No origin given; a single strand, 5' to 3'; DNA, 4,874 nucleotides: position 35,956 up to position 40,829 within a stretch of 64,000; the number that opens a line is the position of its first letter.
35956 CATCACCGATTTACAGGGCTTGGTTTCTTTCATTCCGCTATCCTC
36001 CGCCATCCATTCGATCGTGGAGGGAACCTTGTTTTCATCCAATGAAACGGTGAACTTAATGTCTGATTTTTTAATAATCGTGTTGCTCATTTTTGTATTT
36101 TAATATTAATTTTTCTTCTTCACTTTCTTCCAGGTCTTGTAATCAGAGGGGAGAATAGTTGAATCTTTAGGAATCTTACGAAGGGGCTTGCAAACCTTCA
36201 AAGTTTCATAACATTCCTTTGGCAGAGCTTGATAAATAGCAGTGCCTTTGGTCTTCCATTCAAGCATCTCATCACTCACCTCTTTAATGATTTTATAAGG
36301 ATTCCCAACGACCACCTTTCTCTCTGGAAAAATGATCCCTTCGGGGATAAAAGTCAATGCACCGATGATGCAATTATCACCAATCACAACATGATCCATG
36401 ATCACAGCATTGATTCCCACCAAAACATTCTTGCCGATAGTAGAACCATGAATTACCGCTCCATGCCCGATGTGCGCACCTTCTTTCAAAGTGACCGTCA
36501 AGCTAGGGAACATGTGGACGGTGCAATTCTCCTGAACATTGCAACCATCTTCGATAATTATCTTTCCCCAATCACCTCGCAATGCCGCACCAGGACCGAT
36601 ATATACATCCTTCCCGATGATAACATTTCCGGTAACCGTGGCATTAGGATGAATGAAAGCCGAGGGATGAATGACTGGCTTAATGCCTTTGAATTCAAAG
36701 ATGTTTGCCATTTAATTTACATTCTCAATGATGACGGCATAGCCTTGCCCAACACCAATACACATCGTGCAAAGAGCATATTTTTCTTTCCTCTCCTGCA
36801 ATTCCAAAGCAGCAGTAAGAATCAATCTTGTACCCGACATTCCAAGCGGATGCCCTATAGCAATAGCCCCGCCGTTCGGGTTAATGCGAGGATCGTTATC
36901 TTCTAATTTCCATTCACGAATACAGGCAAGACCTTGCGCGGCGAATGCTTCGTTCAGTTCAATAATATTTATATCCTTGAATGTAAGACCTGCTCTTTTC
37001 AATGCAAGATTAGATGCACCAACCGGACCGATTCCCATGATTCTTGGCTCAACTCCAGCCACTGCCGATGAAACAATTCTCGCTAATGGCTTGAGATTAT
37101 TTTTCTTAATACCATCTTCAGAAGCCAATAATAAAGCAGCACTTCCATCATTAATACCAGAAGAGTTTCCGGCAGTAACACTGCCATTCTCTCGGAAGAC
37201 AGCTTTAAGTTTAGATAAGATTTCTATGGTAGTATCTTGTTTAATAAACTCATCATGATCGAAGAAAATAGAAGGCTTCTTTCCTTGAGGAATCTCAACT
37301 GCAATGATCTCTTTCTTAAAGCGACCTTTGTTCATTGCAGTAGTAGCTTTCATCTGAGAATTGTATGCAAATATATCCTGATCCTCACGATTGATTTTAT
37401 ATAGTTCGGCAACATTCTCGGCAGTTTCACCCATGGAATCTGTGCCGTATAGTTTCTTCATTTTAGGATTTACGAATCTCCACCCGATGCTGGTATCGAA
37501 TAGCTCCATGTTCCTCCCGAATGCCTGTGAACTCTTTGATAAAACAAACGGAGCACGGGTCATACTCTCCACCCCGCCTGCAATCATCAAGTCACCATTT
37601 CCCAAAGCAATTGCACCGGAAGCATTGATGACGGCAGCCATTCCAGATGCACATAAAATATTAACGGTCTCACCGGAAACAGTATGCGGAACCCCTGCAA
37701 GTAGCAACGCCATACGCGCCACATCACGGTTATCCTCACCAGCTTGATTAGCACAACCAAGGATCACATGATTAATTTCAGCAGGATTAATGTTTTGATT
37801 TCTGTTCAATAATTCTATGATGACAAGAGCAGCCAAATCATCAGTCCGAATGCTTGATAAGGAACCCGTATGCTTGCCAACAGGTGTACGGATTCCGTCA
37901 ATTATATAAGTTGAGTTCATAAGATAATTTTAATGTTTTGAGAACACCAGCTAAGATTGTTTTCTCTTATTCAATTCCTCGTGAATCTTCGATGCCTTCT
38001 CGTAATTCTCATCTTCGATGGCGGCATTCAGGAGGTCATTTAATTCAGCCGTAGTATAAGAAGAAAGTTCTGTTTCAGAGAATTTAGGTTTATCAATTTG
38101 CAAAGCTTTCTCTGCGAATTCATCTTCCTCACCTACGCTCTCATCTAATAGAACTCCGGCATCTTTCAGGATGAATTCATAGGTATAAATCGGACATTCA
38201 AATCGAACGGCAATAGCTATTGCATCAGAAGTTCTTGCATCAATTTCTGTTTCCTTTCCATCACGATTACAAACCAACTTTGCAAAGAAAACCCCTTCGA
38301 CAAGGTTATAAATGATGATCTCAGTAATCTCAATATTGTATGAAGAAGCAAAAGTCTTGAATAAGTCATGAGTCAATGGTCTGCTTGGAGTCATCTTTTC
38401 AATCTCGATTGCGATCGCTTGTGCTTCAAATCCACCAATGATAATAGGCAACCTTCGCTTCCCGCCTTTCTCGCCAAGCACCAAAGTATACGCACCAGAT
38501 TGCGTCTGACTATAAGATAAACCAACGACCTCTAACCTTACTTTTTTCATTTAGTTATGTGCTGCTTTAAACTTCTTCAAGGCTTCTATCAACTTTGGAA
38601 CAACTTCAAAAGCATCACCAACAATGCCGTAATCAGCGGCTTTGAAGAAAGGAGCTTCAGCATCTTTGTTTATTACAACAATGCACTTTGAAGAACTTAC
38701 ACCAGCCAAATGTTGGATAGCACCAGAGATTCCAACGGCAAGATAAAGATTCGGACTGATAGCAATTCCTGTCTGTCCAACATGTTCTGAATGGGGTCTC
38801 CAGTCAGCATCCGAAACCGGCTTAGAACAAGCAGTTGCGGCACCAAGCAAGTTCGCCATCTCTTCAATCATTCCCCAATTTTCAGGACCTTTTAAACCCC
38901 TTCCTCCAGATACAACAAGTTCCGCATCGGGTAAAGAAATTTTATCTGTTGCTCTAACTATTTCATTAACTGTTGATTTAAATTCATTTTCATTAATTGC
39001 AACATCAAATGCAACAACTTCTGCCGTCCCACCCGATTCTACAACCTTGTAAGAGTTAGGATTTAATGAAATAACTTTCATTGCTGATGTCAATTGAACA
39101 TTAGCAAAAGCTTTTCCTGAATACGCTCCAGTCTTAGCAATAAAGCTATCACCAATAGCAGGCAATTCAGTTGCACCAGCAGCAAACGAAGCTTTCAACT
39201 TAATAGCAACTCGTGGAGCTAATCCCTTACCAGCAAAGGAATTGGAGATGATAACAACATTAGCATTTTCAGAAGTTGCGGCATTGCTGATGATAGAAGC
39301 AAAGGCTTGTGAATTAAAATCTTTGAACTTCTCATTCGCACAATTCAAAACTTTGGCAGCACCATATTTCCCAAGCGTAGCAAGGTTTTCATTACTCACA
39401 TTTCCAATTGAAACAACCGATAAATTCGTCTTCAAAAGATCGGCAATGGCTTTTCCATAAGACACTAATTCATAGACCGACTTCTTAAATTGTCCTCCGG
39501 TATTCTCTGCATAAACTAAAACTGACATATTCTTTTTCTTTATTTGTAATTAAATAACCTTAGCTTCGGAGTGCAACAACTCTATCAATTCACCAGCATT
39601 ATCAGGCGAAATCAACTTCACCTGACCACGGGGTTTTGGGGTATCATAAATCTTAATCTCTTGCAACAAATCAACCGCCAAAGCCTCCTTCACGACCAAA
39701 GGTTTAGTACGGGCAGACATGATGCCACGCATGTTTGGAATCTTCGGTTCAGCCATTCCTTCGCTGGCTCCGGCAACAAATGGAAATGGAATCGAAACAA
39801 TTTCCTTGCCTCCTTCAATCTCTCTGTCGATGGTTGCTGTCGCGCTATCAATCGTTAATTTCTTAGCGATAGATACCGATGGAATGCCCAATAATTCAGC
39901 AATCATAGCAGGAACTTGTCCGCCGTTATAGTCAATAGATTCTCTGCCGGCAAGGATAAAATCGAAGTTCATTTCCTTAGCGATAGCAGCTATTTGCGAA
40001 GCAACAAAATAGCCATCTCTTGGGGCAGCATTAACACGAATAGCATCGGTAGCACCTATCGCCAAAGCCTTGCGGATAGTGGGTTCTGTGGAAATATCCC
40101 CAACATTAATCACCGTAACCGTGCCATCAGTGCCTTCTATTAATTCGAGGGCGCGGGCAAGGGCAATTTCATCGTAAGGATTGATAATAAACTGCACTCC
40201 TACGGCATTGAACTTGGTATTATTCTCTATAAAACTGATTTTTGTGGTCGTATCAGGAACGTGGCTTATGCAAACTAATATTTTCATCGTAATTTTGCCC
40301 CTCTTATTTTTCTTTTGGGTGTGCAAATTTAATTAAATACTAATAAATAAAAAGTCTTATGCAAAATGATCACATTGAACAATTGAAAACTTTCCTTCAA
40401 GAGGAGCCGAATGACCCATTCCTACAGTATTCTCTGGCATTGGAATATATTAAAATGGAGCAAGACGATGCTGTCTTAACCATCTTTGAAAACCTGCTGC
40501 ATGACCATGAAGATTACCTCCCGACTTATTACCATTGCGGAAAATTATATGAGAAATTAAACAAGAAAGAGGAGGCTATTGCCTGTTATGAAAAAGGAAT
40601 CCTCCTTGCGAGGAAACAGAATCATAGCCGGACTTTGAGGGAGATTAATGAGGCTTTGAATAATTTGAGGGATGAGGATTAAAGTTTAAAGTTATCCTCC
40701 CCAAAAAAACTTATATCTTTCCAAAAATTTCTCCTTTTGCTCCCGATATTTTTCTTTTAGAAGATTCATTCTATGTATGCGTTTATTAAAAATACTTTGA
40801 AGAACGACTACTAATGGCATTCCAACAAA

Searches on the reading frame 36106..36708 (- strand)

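Call 62: search_protein_families(library=pfam, proteins=[window:36106-36708:-])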
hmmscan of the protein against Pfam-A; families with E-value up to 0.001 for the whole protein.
window:36106-36708:- (200 aa): 5 families
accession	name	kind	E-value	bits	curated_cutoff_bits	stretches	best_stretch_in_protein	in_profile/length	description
PF00132.30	Hexapep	-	5.5e-23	80.1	27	2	88-121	1-34/36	Bacterial transferase hexapeptide (six repeats)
PF25084.1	LbH_EIF2B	-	1.2e-08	35.4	54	1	72-127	22-76/105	EIF2B subunit epsilon LbH domain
PF14602.12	Hexapep_2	-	4.7e-07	29.9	27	1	90-117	3-28/34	Hexapeptide repeat of succinyl-transferase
PF24894.1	Hexapep_GlmU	-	2e-05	25.1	23.3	0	51-116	20-84/104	GlmU-like, C-terminal hexapeptide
PF21711.3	DCTN5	-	0.00031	20.9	40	0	74-146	87-159/182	Dynactin subunit 5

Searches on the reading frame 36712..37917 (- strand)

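Call 62: search_protein_families(library=pfam, proteins=[window:36712-37917:-])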
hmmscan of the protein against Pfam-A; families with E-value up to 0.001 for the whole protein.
window:36712-37917:- (401 aa): 4 families
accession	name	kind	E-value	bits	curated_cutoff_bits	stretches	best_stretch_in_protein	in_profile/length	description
PF00108.29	Thiolase_N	-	8.3e-74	248.7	26.4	1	4-268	2-260/260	Thiolase, N-terminal domain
PF02803.24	Thiolase_C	-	6.1e-44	149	27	1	275-398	1-122/123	Thiolase, C-terminal domain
PF00109.32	ketoacyl-synt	-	0.00021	21.4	20.8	1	88-121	173-206/252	Beta-ketoacyl synthase, N-terminal domain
PF22691.2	Thiolase_C_1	-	0.00061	20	28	0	301-331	23-53/144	Thiolase C-terminal domain-like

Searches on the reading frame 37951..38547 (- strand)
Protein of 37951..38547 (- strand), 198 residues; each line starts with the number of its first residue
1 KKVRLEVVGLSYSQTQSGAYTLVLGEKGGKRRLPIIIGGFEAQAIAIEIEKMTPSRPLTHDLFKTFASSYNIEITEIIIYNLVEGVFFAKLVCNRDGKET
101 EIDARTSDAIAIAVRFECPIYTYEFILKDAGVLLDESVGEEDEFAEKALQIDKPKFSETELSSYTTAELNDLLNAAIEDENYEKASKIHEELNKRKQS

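Call 63: search_protein_families(library=pfam, proteins=[window:37951-38547:-])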
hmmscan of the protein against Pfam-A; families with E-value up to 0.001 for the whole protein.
window:37951-38547:- (198 aa): 2 families
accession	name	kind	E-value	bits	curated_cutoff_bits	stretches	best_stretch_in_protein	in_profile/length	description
PF02577.19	BFN_dom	-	1.9e-39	134.4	27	1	22-132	1-109/112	Bifunctional nuclease domain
PF02151.25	UVR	-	2.6e-05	24.3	21.5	1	167-194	5-32/36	UvrB/uvrC motif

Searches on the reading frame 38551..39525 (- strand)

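Call 63: search_protein_families(library=pfam, proteins=[window:38551-39525:-])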
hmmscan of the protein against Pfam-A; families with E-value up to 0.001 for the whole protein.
window:38551-39525:- (324 aa): 2 families
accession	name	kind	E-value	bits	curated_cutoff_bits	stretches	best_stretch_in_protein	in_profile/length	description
PF00766.25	ETF_alpha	-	3.6e-31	107.4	27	1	198-276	2-80/81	Electron transfer flavoprotein FAD-binding domain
PF01012.27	ETF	-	7.1e-31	107.8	26.7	1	2-176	1-179/181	Electron transfer flavoprotein domain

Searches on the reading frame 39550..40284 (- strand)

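Call 63: search_protein_families(library=pfam, proteins=[window:39550-40284:-])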
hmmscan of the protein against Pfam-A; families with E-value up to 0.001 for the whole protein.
window:39550-40284:- (244 aa): 1 family
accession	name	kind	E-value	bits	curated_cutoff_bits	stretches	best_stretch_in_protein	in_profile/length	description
PF01012.27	ETF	-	1.6e-28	100.2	26.7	1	27-201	6-178/181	Electron transfer flavoprotein domain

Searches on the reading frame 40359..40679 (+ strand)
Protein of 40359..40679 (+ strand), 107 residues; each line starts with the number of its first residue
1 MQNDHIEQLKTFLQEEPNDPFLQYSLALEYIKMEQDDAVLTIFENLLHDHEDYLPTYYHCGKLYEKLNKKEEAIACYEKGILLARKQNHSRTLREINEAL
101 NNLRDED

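Call 63: search_protein_families(library=pfam, proteins=[window:40359-40679:+])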
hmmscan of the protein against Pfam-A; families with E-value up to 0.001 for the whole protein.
window:40359-40679:+ (107 aa): 9 families
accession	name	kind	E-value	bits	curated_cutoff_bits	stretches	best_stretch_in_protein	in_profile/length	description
PF13181.12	TPR_8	-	2.2e-07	30.9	25.7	1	55-86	2-33/34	Tetratricopeptide repeat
PF00515.34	TPR_1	-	8e-07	29.1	27.8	1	56-84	3-31/34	Tetratricopeptide repeat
PF13424.12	TPR_12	-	8.3e-06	26.4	30.1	1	37-81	27-72/77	Tetratricopeptide repeat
PF07719.23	TPR_2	-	1.7e-05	25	27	1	57-84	4-31/34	Tetratricopeptide repeat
PF22860.2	DUF7017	-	0.00022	21.7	27.5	1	21-95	2-75/141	Domain of unknown function (DUF7017)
PF14559.12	TPR_19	-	0.00032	21.4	25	0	40-89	11-60/68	Tetratricopeptide repeat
PF13176.12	TPR_7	-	0.00036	20.8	27.9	0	57-85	2-30/36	Tetratricopeptide repeat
PF24575.1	TPR_Slam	-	0.00044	21.1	35.2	0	62-101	36-75/104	Surface lipoprotein assembly modifier, N-terminal TPR repeats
PF12895.13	ANAPC3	-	0.00045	20.9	27.2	1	14-79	17-81/82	Anaphase-promoting complex, cyclosome, subunit 3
